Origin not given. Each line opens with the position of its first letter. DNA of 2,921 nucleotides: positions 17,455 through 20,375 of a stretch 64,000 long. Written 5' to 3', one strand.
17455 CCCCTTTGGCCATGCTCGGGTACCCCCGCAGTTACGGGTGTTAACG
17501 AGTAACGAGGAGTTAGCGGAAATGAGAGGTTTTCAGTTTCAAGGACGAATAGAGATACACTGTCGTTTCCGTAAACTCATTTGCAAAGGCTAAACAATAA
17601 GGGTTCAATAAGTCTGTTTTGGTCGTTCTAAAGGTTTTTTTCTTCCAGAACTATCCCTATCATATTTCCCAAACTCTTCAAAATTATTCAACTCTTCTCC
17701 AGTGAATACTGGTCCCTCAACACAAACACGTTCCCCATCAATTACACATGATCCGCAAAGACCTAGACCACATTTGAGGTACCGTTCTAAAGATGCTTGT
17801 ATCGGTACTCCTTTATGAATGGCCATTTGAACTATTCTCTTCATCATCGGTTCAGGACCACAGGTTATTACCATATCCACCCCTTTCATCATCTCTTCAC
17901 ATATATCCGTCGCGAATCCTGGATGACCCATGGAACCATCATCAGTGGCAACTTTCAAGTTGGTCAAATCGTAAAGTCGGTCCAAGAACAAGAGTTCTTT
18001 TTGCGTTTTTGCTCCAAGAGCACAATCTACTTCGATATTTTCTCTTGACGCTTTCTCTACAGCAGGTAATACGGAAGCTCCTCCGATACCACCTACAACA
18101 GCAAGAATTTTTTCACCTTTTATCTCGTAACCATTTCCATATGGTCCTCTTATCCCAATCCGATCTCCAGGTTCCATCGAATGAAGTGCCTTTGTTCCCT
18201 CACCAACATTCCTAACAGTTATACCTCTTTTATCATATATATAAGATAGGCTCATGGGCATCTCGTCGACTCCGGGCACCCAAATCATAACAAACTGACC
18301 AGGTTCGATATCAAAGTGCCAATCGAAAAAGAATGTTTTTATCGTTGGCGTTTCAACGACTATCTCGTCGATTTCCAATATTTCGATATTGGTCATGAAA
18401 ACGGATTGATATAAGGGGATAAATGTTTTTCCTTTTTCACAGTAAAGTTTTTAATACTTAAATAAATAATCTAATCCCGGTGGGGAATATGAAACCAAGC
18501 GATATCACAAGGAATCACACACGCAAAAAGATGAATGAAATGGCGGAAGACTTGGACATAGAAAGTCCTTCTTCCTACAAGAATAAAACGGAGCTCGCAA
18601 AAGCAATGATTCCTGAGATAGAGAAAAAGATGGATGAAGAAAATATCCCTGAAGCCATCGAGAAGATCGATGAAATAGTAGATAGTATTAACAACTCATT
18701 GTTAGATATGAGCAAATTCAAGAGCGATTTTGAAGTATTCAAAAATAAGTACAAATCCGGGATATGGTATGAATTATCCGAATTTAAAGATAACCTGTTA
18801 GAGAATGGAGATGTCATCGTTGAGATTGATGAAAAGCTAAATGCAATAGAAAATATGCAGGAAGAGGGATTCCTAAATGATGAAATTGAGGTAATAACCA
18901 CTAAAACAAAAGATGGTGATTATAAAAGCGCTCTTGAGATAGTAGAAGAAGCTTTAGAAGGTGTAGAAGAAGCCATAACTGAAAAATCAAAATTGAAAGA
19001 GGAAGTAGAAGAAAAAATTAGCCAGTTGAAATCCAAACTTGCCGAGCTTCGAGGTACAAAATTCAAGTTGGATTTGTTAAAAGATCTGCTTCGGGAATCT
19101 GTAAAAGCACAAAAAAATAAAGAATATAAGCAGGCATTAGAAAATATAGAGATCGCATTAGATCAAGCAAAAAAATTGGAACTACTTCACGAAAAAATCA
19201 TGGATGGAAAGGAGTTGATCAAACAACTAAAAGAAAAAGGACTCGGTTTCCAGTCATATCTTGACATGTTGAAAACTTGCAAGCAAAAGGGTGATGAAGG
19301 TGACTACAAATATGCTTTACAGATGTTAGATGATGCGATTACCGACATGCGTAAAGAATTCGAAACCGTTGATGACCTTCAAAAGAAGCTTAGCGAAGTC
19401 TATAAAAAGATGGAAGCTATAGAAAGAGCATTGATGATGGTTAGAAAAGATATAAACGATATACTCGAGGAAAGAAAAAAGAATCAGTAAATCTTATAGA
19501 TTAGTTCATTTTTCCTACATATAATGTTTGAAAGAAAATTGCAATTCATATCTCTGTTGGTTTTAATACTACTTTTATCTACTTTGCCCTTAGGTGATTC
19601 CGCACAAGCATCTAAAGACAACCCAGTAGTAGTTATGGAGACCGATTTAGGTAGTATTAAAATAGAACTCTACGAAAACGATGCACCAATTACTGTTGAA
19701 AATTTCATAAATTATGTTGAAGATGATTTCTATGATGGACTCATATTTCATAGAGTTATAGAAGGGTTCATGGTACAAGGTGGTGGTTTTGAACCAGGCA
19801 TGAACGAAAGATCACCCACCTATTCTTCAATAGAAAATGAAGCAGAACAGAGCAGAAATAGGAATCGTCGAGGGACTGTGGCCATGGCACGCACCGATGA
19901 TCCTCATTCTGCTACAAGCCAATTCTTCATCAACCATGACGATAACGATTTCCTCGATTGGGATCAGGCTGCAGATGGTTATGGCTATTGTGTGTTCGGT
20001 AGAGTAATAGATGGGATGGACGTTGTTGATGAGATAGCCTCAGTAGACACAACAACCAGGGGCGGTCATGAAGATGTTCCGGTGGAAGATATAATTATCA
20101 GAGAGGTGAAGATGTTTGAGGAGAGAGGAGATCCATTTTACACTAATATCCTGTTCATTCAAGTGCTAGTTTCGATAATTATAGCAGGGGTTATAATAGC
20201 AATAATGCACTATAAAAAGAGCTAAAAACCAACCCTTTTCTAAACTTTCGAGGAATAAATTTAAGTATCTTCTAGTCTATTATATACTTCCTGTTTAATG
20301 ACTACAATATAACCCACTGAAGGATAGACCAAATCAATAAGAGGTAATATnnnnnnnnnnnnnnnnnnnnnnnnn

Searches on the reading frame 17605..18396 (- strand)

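Call 30: search_protein_families(library=pfam, proteins=[window:17605-18396:-], max_evalue=0.00001)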
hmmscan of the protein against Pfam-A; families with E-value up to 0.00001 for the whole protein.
window:17605-18396:- (263 aa): 1 family
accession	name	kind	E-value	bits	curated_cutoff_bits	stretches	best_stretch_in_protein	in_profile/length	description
PF10418.14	DHODB_Fe-S_bind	-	1.2e-11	44.6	23.9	1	204-236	1-40/41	Iron-sulfur cluster binding domain of dihydroorotate dehydrogenase B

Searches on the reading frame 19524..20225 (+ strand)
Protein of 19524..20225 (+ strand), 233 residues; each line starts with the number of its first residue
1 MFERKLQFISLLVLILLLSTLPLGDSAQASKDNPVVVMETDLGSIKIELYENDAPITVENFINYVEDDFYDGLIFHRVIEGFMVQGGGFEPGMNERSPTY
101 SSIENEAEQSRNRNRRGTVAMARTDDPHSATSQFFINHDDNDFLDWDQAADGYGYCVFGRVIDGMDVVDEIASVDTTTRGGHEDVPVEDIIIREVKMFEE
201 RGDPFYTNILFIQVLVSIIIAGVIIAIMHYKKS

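Call 30: search_protein_families(library=pfam, proteins=[window:19524-20225:+], max_evalue=0.00001)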
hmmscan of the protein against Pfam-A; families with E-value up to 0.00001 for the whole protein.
window:19524-20225:+ (233 aa): 1 family
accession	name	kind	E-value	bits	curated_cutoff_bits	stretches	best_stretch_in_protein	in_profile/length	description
PF00160.26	Pro_isomerase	-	3.8e-48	164.2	21.7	1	36-196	2-158/159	Cyclophilin type peptidyl-prolyl cis-trans isomerase/CLD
